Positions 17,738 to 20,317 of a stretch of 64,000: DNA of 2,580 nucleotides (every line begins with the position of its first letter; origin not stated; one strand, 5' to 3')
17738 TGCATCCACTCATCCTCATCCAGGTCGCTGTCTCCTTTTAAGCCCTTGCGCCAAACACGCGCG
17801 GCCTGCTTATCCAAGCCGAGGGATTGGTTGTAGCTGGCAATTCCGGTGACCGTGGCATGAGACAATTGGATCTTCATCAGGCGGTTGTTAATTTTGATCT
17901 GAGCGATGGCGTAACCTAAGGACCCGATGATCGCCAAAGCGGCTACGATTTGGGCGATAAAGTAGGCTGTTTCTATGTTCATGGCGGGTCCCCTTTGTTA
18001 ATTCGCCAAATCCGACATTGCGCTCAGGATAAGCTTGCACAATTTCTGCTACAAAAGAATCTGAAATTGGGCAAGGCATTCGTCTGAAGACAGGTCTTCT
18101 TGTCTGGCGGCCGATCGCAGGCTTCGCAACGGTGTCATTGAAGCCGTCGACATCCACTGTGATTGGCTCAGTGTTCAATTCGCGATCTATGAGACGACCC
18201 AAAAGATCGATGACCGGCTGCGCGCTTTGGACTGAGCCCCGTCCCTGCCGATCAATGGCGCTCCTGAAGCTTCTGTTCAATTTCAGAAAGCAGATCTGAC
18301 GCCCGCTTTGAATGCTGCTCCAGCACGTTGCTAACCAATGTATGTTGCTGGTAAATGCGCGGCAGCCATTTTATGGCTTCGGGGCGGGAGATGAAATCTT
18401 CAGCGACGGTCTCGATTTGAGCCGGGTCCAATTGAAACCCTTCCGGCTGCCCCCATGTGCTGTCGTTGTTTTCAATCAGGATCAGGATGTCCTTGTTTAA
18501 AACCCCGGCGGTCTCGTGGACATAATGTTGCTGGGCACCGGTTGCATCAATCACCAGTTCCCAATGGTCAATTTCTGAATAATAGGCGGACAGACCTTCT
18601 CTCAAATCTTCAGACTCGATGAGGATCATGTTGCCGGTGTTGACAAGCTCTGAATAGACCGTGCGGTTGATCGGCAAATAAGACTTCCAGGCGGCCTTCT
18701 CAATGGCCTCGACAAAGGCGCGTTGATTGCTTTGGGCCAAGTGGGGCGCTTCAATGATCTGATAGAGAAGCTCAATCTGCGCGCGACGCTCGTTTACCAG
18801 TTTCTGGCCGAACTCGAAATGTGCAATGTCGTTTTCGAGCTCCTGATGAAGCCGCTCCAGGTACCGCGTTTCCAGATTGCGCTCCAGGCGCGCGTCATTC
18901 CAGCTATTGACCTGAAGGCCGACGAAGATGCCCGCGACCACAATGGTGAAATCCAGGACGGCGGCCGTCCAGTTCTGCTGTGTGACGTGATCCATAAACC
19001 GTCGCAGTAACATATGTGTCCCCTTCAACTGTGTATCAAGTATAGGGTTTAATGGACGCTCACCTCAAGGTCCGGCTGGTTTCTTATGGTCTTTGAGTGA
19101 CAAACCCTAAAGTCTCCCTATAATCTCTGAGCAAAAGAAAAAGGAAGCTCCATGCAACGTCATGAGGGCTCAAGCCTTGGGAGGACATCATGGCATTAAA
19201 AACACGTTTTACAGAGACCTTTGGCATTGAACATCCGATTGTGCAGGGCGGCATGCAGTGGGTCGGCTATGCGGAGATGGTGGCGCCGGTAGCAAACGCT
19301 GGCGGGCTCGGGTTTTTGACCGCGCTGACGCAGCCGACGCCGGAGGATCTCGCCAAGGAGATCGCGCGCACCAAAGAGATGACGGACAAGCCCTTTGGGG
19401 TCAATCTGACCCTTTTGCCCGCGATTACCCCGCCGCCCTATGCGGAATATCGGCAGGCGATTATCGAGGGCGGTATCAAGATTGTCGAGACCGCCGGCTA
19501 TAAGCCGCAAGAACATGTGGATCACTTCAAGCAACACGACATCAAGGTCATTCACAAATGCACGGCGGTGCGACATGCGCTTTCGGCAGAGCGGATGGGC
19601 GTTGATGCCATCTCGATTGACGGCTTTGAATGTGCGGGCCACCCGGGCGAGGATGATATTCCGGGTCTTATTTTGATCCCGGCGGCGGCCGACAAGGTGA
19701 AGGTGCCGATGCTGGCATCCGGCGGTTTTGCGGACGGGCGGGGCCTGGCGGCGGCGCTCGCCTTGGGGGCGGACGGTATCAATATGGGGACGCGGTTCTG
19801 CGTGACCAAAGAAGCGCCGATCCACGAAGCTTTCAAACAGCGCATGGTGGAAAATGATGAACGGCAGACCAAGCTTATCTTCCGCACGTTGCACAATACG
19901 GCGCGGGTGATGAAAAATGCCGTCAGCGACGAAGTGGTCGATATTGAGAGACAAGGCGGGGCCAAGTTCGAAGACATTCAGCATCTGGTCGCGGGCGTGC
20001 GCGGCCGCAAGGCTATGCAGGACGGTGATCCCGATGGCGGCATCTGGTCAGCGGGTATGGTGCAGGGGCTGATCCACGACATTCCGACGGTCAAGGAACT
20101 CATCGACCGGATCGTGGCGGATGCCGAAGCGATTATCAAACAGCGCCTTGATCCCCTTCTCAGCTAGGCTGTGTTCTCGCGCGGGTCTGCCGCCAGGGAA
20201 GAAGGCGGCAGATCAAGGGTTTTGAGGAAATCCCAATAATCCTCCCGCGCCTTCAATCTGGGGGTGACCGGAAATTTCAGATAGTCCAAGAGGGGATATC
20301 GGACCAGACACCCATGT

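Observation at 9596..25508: Three same-strand paralogs within 16 kb: conserved effector and linker halves, divergent TPR sensor halves, no shared neighbour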

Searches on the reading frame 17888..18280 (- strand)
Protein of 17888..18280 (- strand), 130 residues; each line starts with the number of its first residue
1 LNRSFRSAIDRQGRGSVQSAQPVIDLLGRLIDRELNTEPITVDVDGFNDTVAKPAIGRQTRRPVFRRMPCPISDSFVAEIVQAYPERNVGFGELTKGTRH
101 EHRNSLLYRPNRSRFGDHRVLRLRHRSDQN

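Call 41: search_protein_families(library=pfam, proteins=[window:17888-18280:-], max_evalue=0.001)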
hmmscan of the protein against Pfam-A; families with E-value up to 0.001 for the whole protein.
window:17888-18280:- (130 aa): 0 families

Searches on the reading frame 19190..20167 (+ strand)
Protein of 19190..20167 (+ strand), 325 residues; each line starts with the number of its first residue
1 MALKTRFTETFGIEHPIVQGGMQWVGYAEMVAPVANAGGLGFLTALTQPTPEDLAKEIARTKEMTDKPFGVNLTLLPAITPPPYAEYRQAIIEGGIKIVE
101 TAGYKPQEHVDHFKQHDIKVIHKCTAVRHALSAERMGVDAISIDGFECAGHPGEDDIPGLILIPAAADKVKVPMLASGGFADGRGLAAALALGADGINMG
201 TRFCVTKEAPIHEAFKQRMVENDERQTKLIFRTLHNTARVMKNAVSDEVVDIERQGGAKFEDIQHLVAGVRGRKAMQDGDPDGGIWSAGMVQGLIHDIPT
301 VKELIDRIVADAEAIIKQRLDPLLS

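Call 18: search_protein_families(library=pfam, proteins=[window:19190-20167:+], max_evalue=0.001)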
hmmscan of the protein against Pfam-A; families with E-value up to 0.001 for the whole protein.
window:19190-20167:+ (325 aa): 3 families
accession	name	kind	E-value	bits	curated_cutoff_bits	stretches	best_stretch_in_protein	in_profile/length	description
PF03060.21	NMO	-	8.6e-61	206.6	28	1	5-310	2-330/331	Nitronate monooxygenase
PF00478.31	IMPDH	-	1.3e-12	47.8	25.6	1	2-216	22-252/345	IMP dehydrogenase / GMP reductase domain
PF01070.24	FMN_dh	-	0.00075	19.1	24.9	0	126-204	228-306/350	FMN-dependent dehydrogenase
